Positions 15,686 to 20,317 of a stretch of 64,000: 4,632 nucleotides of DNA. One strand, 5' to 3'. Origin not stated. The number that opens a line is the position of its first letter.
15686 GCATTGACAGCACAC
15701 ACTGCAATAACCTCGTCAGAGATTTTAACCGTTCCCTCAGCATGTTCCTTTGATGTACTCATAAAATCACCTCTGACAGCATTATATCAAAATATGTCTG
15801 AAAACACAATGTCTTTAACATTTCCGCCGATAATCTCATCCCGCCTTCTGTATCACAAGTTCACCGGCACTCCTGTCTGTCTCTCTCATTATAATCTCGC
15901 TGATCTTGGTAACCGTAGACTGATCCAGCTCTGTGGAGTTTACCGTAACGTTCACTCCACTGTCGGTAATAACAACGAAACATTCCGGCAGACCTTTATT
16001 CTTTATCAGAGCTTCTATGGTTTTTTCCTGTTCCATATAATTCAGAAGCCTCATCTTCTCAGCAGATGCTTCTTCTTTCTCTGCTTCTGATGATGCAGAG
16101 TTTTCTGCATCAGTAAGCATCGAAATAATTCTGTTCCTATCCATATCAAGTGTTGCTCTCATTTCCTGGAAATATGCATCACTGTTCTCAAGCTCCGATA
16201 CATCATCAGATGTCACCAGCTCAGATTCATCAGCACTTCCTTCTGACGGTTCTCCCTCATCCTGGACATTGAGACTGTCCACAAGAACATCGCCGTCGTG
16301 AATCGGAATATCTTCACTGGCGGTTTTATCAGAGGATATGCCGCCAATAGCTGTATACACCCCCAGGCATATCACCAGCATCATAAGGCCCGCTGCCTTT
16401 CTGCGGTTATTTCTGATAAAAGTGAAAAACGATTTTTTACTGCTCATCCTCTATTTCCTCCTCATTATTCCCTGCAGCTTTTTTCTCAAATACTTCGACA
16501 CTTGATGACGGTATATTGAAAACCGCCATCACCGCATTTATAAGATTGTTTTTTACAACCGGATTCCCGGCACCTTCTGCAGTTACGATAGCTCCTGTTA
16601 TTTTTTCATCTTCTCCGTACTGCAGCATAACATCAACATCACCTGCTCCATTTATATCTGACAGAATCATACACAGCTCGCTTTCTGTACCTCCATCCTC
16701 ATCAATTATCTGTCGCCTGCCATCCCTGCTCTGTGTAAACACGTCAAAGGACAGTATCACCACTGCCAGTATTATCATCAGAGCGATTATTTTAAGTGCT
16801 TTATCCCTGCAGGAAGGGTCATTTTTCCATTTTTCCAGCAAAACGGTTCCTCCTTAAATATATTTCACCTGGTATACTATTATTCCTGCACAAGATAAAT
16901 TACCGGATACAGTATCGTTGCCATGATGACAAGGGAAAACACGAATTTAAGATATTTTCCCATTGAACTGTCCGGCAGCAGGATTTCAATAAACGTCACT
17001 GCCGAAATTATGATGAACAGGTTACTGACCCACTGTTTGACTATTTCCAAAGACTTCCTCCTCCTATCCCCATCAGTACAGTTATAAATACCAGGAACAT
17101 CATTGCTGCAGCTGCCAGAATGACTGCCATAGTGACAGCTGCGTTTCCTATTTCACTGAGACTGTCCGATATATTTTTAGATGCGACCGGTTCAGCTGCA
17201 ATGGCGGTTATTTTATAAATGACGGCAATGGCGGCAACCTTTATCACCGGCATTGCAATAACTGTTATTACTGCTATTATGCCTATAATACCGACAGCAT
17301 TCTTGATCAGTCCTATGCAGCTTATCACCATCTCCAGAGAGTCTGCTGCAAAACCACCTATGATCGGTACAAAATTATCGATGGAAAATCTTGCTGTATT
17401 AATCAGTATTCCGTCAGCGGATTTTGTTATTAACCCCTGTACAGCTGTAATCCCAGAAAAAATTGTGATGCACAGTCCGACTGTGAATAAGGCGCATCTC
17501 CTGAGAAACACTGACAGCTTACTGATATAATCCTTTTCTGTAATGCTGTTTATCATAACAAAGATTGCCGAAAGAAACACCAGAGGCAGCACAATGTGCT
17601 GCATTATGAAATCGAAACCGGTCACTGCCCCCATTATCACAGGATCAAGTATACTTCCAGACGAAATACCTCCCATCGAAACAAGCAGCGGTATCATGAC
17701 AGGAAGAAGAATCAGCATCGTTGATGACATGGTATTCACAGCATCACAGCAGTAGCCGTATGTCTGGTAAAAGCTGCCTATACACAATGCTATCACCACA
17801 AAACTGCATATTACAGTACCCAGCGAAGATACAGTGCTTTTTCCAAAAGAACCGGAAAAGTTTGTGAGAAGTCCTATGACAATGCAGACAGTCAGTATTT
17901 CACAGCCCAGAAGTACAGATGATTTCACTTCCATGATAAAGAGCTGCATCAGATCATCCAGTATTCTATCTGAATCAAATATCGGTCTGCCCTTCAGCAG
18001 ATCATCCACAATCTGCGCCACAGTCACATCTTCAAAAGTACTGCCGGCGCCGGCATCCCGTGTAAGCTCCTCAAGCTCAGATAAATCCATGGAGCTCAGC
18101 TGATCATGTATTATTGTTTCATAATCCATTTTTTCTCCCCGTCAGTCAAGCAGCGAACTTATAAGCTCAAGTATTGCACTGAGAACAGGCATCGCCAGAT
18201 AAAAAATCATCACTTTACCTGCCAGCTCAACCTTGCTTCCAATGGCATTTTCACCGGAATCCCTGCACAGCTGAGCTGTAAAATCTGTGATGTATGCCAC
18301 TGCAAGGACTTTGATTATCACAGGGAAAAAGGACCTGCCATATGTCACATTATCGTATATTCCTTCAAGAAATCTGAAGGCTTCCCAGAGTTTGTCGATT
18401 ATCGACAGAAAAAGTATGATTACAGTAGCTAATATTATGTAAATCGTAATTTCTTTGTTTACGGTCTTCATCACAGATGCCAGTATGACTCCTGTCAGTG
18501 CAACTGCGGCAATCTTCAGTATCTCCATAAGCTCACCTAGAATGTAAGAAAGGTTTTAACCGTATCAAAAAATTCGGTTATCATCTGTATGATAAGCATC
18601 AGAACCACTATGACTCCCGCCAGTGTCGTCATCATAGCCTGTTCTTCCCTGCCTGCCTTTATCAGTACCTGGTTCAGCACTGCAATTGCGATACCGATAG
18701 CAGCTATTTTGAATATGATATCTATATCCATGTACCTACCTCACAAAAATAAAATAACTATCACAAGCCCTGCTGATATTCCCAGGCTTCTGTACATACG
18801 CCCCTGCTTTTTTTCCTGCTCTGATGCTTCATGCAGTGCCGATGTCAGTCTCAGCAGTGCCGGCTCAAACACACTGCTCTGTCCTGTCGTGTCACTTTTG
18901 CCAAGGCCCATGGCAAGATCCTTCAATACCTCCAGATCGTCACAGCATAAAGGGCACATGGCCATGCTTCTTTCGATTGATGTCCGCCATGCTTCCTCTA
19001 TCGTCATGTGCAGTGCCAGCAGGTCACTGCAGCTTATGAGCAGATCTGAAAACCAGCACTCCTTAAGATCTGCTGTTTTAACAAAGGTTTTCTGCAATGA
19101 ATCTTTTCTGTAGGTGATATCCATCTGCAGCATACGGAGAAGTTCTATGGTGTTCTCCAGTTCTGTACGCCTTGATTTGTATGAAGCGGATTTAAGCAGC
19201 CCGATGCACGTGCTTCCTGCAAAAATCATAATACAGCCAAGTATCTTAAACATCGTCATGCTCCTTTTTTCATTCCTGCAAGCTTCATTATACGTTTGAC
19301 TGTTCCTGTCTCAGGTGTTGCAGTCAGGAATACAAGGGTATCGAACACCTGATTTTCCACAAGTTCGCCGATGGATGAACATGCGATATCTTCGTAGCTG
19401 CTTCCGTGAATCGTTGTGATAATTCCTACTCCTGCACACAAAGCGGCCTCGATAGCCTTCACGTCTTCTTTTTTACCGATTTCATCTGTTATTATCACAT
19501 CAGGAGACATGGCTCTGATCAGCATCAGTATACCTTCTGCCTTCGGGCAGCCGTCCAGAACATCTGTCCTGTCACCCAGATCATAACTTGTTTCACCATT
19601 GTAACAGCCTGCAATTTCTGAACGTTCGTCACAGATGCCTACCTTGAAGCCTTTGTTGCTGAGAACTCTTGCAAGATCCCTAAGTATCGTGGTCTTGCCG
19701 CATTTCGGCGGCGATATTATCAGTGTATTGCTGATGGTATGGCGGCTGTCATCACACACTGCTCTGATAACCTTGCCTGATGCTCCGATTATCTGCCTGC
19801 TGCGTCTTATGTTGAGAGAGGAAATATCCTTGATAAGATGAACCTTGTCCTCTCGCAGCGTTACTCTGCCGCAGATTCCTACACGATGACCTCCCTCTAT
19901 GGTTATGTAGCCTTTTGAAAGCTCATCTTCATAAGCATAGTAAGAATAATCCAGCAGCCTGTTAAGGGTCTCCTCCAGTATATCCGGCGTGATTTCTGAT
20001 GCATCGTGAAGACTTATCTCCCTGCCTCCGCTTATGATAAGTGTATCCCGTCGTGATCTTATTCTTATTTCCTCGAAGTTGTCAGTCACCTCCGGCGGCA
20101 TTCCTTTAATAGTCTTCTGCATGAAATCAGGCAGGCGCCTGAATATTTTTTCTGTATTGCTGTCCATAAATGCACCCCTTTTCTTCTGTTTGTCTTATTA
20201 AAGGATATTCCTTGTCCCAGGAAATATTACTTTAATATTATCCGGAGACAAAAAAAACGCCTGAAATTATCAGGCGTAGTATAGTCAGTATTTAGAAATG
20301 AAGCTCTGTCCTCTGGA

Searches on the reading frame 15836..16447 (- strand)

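Call 62: search_protein_families(library=pfam, proteins=[window:15836-16447:-], max_evalue=0.000001)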
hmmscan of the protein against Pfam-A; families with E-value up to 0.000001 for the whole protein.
window:15836-16447:- (203 aa): 1 family
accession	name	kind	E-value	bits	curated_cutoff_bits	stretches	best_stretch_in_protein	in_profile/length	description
PF12685.13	SpoIIIAH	-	4.7e-27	95.6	30.6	1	22-199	9-191/191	SpoIIIAH-like protein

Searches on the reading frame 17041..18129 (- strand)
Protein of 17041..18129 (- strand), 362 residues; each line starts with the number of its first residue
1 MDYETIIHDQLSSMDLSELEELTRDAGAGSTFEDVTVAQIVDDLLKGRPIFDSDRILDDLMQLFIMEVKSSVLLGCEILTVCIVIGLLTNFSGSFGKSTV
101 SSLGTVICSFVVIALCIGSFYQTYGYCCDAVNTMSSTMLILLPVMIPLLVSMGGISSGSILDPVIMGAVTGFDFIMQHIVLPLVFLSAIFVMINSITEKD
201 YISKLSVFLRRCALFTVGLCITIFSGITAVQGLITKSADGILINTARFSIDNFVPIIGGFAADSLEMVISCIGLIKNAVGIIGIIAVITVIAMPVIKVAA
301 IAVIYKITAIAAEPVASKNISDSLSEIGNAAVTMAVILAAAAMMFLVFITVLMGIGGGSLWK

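Call 61: search_protein_families(library=pfam, proteins=[window:17041-18129:-], max_evalue=0.000001)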
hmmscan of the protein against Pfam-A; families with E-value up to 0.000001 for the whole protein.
window:17041-18129:- (362 aa): 1 family
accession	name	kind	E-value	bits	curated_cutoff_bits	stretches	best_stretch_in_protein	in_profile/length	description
PF09546.15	Spore_III_AE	-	3.5e-81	273.4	27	1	36-356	2-321/321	Stage III sporulation protein AE (spore_III_AE)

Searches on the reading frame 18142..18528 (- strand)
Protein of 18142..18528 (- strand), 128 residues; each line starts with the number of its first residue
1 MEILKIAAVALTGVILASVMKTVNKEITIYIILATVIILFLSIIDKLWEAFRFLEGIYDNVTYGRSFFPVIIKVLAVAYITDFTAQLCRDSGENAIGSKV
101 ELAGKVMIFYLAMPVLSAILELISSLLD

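Call 62: search_protein_families(library=pfam, proteins=[window:18142-18528:-], max_evalue=0.000001)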
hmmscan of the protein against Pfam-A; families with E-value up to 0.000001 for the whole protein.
window:18142-18528:- (128 aa): 1 family
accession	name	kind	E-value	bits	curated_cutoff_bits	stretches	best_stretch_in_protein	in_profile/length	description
PF06686.16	SpoIIIAC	-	7.4e-29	100.1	24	2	71-126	1-56/56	Stage III sporulation protein AC/AD protein family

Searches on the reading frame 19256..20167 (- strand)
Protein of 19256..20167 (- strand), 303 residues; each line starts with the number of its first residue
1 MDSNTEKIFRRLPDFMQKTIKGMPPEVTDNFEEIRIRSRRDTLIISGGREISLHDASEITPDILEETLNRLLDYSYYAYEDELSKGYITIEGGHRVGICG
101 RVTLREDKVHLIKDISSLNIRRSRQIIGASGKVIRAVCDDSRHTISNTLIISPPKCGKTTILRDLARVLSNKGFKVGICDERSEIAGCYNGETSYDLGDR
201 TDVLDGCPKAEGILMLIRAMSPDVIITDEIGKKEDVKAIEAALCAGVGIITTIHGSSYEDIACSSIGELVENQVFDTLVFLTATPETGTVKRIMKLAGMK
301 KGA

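Call 61: search_protein_families(library=pfam, proteins=[window:19256-20167:-], max_evalue=0.000001)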
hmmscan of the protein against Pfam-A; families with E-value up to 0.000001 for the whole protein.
window:19256-20167:- (303 aa): 1 family
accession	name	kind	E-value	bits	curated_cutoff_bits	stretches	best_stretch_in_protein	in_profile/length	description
PF19568.5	Spore_III_AA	-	6.6e-86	288.6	27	1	5-298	4-303/306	Sporulation stage III, protein AA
